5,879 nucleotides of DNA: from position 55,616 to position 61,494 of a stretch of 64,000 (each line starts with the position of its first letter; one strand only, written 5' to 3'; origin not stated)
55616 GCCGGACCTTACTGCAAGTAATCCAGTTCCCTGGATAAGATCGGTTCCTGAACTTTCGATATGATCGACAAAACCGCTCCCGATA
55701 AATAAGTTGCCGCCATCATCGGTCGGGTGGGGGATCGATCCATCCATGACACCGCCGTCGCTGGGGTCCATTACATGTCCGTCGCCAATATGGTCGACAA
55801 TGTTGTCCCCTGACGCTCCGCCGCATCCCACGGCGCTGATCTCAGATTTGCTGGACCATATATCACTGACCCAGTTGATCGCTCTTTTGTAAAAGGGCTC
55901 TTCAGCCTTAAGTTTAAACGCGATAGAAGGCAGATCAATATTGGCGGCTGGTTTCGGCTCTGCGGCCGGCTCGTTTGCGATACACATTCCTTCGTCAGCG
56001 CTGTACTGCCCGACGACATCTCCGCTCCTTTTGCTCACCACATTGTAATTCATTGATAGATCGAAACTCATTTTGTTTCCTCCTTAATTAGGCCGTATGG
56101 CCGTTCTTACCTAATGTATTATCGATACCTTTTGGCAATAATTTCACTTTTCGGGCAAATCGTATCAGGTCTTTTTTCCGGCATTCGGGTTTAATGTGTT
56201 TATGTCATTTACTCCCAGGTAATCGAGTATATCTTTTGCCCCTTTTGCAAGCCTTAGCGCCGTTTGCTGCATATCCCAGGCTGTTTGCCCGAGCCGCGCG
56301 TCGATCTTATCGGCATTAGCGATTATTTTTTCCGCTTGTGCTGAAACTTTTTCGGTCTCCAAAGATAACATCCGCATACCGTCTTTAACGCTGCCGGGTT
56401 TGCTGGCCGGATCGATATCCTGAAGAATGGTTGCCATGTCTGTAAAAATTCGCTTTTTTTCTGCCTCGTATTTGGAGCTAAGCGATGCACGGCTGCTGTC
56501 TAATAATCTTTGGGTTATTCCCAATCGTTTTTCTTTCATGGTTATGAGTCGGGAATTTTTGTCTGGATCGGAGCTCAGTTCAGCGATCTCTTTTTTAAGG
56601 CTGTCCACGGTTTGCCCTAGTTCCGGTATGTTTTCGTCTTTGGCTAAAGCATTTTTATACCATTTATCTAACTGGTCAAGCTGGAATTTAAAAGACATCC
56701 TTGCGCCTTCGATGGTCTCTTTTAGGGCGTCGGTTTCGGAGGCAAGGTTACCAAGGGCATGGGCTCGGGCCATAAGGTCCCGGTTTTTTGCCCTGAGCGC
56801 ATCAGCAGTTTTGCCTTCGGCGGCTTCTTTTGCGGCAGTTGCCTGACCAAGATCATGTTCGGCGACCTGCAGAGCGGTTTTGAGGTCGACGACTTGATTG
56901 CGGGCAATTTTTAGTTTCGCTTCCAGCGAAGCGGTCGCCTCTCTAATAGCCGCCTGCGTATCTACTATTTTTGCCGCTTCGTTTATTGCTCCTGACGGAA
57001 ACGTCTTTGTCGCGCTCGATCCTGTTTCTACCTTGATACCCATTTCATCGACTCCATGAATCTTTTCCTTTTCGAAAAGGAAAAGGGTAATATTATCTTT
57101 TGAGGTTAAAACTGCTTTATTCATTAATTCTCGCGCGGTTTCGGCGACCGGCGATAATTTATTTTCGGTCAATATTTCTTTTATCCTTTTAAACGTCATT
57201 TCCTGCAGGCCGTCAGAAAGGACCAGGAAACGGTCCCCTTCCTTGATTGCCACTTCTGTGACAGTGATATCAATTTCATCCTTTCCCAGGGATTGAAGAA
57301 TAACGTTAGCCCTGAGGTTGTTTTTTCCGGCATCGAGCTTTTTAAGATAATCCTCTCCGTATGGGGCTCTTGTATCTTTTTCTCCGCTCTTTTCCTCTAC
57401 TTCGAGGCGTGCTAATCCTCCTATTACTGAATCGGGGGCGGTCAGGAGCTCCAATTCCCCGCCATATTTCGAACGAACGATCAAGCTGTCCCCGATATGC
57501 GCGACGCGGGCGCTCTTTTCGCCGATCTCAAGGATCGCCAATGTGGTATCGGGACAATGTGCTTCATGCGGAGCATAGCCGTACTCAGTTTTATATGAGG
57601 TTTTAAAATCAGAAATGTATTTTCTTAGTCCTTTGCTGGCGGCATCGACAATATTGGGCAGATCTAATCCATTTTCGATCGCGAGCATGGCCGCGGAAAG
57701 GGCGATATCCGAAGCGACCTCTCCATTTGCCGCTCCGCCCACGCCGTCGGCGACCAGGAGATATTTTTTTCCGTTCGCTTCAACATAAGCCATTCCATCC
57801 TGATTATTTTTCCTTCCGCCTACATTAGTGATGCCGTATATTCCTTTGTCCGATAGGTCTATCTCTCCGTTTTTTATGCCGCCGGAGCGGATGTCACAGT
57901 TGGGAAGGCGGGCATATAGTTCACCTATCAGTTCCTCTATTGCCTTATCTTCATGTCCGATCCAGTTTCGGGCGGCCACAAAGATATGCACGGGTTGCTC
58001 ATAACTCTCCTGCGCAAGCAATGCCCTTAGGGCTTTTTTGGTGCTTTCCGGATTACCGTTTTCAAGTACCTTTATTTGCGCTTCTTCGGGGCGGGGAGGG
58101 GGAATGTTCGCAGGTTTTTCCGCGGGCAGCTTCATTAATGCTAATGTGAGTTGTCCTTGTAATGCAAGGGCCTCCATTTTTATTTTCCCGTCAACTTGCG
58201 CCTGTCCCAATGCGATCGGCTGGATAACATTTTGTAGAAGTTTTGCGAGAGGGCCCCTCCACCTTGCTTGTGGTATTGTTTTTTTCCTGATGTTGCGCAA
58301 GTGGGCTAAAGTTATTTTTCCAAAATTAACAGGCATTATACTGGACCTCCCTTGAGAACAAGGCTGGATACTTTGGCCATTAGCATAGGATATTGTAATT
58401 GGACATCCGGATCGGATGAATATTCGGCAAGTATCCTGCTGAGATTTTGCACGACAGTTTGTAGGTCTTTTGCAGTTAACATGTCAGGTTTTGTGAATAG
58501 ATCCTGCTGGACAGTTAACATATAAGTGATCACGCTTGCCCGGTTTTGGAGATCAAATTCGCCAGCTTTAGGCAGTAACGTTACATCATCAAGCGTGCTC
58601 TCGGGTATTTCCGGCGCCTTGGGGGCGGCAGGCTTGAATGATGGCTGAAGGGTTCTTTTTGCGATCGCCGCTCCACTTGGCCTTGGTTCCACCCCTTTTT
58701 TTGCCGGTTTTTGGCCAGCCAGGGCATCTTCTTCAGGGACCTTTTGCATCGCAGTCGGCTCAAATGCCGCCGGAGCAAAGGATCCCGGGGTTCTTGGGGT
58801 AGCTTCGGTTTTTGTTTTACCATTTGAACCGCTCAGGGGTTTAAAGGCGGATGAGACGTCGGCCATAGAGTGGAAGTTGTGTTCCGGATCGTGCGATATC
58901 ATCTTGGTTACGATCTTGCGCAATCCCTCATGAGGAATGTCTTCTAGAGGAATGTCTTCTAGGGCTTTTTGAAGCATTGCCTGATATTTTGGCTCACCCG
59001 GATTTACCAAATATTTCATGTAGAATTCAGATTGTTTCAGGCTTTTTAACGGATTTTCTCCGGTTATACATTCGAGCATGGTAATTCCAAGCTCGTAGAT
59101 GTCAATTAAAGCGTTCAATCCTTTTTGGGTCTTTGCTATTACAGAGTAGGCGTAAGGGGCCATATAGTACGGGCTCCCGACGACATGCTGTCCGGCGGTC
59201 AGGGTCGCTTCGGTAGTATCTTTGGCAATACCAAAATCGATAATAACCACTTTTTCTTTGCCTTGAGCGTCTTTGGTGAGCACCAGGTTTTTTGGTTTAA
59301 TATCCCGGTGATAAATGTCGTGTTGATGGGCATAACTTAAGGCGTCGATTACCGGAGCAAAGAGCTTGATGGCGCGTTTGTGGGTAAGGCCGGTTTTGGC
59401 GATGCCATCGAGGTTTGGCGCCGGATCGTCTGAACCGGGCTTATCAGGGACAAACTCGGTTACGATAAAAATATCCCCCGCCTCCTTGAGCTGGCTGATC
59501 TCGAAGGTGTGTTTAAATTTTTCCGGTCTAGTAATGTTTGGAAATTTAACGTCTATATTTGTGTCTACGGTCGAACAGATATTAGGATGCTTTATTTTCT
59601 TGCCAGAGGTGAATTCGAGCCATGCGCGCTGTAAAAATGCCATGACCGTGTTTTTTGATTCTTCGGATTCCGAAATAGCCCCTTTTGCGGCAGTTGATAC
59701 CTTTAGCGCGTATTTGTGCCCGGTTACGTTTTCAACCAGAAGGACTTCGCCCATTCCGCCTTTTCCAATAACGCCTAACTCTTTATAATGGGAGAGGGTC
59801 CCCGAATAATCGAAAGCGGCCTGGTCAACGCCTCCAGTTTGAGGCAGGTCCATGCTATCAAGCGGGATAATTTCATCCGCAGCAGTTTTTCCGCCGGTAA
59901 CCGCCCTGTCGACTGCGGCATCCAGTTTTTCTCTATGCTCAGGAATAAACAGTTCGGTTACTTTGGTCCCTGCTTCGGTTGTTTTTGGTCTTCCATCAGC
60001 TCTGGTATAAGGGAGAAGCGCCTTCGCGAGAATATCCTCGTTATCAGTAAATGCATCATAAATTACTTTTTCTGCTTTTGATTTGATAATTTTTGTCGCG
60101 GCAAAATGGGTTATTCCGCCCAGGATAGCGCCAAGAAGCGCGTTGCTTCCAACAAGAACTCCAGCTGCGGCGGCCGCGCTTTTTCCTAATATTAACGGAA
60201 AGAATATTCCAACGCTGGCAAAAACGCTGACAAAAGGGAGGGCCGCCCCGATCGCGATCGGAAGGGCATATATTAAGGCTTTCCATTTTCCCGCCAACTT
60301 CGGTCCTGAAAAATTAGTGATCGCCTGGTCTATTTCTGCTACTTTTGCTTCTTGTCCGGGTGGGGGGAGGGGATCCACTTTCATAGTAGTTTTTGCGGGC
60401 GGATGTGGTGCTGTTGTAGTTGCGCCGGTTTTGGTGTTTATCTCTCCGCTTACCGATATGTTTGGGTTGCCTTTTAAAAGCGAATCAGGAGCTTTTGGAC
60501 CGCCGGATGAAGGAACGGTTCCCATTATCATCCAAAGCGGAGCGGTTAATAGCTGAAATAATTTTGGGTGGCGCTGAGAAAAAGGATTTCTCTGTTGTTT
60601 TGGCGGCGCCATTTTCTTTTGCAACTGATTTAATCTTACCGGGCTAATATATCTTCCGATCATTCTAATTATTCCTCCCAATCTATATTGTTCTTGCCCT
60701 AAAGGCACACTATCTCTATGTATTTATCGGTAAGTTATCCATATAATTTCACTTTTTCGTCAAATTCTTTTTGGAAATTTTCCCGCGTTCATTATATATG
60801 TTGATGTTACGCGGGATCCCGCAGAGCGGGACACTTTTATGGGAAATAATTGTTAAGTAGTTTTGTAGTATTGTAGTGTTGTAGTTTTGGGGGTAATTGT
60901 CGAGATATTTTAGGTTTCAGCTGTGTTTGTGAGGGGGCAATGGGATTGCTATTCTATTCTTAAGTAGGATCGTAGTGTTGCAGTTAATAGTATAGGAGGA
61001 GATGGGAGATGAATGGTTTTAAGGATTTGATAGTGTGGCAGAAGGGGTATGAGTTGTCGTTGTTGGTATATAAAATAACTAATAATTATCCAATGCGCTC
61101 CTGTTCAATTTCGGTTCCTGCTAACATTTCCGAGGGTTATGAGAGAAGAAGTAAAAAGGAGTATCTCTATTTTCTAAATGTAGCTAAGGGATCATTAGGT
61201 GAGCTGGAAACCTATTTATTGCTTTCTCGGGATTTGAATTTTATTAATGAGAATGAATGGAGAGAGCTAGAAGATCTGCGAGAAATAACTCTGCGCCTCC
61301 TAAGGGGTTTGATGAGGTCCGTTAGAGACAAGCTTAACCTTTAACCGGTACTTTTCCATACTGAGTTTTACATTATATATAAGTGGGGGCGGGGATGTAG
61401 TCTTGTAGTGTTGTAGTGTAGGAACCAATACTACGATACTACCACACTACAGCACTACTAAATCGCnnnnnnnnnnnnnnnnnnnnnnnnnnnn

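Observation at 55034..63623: Ser/Thr kinase and PP2C phosphatase operon bracketed by two paralogous signal-peptide-less proteins (PKD and EF-hand type) sharing a novel ~100-aa N-terminal domain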

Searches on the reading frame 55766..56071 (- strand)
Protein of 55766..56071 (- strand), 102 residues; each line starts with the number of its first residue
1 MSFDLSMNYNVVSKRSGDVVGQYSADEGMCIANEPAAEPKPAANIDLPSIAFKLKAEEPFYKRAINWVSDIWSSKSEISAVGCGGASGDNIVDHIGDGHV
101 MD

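Call 10: find_homologous_proteins(query=A1, max_evalue=0.01)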
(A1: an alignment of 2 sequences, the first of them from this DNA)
Query A1 (2 sequences): 143 candidates shared short words with the query, none scored E <= 0.01.

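Call 20: search_protein_representatives(alignment_id=A1)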
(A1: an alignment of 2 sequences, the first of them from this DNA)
Query: 2 sequences, 110 profile positions. Proteins with E-value up to 0.001 (for the whole library): 8; up to 1e-10: 3; up to 1e-30: 2. The best 8 are listed.
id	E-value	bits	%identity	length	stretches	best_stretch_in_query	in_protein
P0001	1.3e-47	176.8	-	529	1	3-110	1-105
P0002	2.3e-43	163.2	-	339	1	12-110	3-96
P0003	4.0e-20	88.4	-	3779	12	37-91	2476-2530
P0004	6.2e-09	52.4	-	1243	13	6-61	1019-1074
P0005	5.8e-05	39.6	-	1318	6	11-44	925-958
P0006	2.7e-04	37.4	-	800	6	23-94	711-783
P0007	5.3e-04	36.5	-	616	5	30-59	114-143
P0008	6.3e-04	36.2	-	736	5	13-64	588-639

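Call 24: find_encoding_contigs(protein=P0001, flank=10000, max_places=3)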
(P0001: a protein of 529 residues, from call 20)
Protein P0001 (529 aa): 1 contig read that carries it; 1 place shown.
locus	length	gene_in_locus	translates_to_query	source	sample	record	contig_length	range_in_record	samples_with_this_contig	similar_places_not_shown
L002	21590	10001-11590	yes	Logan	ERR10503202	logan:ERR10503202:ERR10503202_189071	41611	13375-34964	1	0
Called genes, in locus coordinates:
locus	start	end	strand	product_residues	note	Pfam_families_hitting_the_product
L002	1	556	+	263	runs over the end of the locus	PF00722:Glyco_hydro_16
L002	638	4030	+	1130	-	PF02156:Glyco_hydro_26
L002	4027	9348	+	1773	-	PF02156:Glyco_hydro_26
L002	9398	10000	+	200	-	-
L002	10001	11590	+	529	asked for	PF18911:PKD_4 (faint)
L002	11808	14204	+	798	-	PF00069:Pkinase, PF07714:PK_Tyr_Ser-Thr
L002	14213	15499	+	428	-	PF00069:Pkinase, PF07714:PK_Tyr_Ser-Thr (weak)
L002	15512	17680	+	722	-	PF13672:PP2C_2 (weak), PF07228:SpoIIE (faint)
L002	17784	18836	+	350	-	-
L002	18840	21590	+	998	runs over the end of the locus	PF13205:Big_5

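Call 65: search_solved_structures(query=A1, max_evalue=10)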
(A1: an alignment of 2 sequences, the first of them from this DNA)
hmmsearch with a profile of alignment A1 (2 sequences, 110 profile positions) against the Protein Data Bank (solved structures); distinct sequences matched with E-value up to 10: 1.
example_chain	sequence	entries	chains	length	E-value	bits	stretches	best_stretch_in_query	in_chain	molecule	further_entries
2zvs_A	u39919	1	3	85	0.8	13.3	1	5-48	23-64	Uncharacterized ferredoxin-like protein yfhL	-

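Call 70: search_protein_families(library=pfam, proteins=[L002:638-4030:+, L002:4027-9348:+], max_evalue=1)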
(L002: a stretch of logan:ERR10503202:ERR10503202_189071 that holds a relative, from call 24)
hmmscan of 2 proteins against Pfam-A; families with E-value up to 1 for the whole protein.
L002:638-4030:+ (1130 aa): 1 family
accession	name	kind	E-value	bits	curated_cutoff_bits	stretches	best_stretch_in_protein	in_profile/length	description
PF02156.21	Glyco_hydro_26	-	2.3e-09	37.5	20.2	1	115-190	150-232/311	Glycosyl hydrolase family 26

L002:4027-9348:+ (1773 aa): 10 families
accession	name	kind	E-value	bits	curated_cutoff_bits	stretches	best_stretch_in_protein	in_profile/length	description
PF02156.21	Glyco_hydro_26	-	4e-09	36.7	20.2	1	133-224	147-243/311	Glycosyl hydrolase family 26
PF14559.12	TPR_19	-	0.00025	21.8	25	1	958-1010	2-54/68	Tetratricopeptide repeat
PF13432.12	TPR_16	-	0.00042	21.1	32.7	1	962-1010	12-60/65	Tetratricopeptide repeat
PF13431.12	TPR_17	-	0.0096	16.6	24.4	1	971-1001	3-33/34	Tetratricopeptide repeat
PF07719.23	TPR_2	-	0.01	16.4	27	1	950-980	4-34/34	Tetratricopeptide repeat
PF13428.12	TPR_14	-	0.011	16.8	23.5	0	953-987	7-41/44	Tetratricopeptide repeat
PF13424.12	TPR_12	-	0.02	15.5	30.1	1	953-1010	9-74/77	Tetratricopeptide repeat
PF00150.24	Cellulase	-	0.075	12.9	23.5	1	211-275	206-270/272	Cellulase (glycosyl hydrolase family 5)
PF13176.12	TPR_7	-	0.14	12.7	27.9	0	987-1013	5-30/36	Tetratricopeptide repeat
PF13414.12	TPR_11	-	0.27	11.4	26.8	0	989-1008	2-21/42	TPR repeat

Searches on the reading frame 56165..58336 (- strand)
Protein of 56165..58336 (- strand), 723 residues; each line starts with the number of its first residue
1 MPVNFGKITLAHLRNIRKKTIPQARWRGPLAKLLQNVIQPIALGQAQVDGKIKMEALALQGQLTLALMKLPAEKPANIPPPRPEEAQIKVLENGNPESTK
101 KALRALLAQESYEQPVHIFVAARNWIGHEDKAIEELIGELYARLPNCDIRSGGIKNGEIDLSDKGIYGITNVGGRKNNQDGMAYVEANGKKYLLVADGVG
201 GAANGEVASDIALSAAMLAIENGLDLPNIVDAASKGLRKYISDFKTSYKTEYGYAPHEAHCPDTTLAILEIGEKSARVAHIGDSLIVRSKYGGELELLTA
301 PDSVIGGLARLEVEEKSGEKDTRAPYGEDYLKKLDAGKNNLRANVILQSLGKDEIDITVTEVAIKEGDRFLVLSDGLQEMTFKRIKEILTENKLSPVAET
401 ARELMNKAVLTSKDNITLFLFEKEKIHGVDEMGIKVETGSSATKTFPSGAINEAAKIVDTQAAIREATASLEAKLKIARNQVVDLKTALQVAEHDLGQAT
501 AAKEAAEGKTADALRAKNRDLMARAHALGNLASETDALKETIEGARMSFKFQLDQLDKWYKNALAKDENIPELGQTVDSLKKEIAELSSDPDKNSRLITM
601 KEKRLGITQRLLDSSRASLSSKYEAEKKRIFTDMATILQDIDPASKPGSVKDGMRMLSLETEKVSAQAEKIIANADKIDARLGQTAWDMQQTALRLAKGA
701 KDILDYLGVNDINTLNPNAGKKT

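Call 4: search_protein_families(library=pfam, proteins=[window:56165-58336:-], max_evalue=0.1)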
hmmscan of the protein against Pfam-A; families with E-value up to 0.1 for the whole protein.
window:56165-58336:- (723 aa): 2 families
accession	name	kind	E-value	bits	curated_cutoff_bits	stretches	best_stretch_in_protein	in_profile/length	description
PF13672.11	PP2C_2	-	1.3e-16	61.2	24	1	174-382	8-179/209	Protein phosphatase 2C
PF07228.17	SpoIIE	-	0.00058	20.3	25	1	353-417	109-185/192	Stage II sporulation protein E (SpoIIE)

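Call 56: search_protein_families(library=ncbifam, proteins=[window:56165-58336:-], max_evalue=0.01)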
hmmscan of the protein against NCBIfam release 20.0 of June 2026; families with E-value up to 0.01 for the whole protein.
window:56165-58336:- (723 aa): 3 families
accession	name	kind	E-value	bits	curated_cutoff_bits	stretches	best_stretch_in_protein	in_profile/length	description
NF033484.1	Stp1_PP2C_phos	equivalog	2.8e-25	89.2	230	2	174-310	7-137/232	Stp1/IreP family PP2C-type Ser/Thr phosphatase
NF011149.0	PRK14559.1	equivalog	6.2e-07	28.5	374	1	185-300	408-519/642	serine/threonine phosphatase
NF045487.1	ASRP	equivalog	0.0023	16.6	300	1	466-612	149-286/593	archaea-specific SMC-related protein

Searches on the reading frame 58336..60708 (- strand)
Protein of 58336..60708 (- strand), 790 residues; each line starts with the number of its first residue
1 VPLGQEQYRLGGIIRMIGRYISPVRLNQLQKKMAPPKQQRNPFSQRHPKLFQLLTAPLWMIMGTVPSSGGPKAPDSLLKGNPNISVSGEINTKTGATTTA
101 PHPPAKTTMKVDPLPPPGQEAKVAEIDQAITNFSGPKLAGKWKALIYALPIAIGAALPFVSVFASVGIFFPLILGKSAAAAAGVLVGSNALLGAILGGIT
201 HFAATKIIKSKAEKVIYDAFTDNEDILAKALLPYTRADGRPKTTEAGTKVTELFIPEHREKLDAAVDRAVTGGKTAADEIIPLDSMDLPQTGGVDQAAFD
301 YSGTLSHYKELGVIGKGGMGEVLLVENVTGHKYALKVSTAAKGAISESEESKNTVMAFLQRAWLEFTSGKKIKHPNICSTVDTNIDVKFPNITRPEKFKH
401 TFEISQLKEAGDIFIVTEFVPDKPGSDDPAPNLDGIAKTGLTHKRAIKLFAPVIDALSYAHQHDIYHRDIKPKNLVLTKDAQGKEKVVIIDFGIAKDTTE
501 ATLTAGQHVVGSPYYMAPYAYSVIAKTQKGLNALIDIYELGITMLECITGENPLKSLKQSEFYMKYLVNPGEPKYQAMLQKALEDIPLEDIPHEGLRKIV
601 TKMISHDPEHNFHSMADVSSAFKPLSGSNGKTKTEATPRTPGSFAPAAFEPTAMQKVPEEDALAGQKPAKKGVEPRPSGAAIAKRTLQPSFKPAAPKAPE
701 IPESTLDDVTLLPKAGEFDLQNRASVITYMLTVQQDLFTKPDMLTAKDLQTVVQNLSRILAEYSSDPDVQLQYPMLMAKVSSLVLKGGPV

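Call 4: search_protein_families(library=pfam, proteins=[window:58336-60708:-], max_evalue=0.1)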
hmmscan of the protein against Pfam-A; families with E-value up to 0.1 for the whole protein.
window:58336-60708:- (790 aa): 8 families
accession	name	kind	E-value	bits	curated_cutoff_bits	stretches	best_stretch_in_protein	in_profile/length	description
PF00069.31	Pkinase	-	2.6e-31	109.4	31.7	1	308-610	1-250/263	Protein kinase domain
PF07714.23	PK_Tyr_Ser-Thr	-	1.4e-12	48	23.1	1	314-566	7-217/258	Protein tyrosine and serine/threonine kinase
PF17667.7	Pkinase_fungal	-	4.6e-05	22.8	24.1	1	444-517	286-361/387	Fungal protein kinase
PF13095.12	FTA2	-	0.0052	16.9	30.2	0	286-343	3-58/214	Kinetochore Sim4 complex subunit FTA2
PF10707.15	YrbL-PhoP_reg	-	0.018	15.2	31.5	1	416-492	81-153/185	PhoP regulatory network protein YrbL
PF06293.20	Kdo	-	0.028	14.3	21.3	1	460-496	134-170/207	Lipopolysaccharide kinase (Kdo/WaaP) family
PF03109.22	ABC1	-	0.066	12.8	22.9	0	459-502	182-221/244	ABC1 atypical kinase-like domain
PF15141.11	UQCC3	-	0.076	13.4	33.6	0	566-584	26-44/87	Ubiquinol-cytochrome-c reductase complex assembly factor 3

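Call 56: search_protein_families(library=ncbifam, proteins=[window:58336-60663:-], max_evalue=0.01)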
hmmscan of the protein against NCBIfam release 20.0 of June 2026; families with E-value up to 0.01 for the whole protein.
window:58336-60663:- (775 aa): 13 families
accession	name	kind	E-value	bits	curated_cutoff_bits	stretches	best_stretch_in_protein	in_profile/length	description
NF033483.0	PknB_PASTA_kin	equivalog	1.9e-29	103.2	450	1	293-621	9-279/563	Stk1 family PASTA domain-containing Ser/Thr kinase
NF047741.1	antiphage_MADS6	equivalog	7.5e-21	74.3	460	1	423-627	294-473/612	methylation-associated defense system protein kinase MAD6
TIGR03903.1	TOMM_kin_cyc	equivalog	5.8e-20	70.8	705.75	1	423-583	73-228/1267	TOMM system kinase/cyclase fusion protein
NF052427.1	StpK7MSMEG_1200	equivalog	5.8e-19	68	900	1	425-542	104-212/601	serine/threonine protein kinase StpK7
NF038150.1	lanthi_synth_IV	equivalog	6.4e-16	57.8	650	1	391-620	261-466/851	class IV lanthionine synthetase LanL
NF009651.0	PRK13184.1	equivalog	9.8e-16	56.9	839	1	431-610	115-291/932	serine/threonine-protein kinase PknD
NF053615.1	SerThrKinAfsKStmc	equivalog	1.4e-13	50.4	1300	1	414-544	95-218/809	protein serine/threonine kinase AfsK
NF033442.0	BREX_PglW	equivalog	4.4e-09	34.6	990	1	439-538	619-709/1391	BREX system serine/threonine kinase PglW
NF038151.1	lanthi_synth_III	equivalog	4.5e-07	28.6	575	1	429-546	336-436/833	class III lanthionine synthetase LanKC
NF043056.1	T4SS_LegK1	equivalog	6.5e-06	25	550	1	446-509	206-264/516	Dot/Icm T4SS effector kinase LegK1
TIGR03724.2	arch_bud32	equivalog_domain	5.8e-05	22.7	125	1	433-486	89-137/193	KEOPS complex kinase/ATPase Bud32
NF007174.0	PRK09605.1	equivalog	0.0037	15.8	447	1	433-486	431-479/535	bifunctional N(6)-L-threonylcarbamoyladenine synthase/serine/threonine protein kinase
NF011460.0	PRK14879.1-1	equivalog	0.0039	16.4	199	1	433-487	113-164/232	Kae1-associated kinase Bud32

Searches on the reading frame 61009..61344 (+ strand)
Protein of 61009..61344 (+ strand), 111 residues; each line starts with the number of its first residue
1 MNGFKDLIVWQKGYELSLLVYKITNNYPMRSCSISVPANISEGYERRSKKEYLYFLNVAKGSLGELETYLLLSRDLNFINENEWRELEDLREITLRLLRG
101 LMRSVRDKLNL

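Call 4: search_protein_families(library=pfam, proteins=[window:61009-61344:+], max_evalue=0.1)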
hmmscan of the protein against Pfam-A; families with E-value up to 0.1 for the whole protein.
window:61009-61344:+ (111 aa): 1 family
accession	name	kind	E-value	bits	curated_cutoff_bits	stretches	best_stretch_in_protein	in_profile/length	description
PF05635.17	23S_rRNA_IVP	-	5.9e-25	88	33.8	1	5-98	1-104/106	23S rRNA-intervening sequence protein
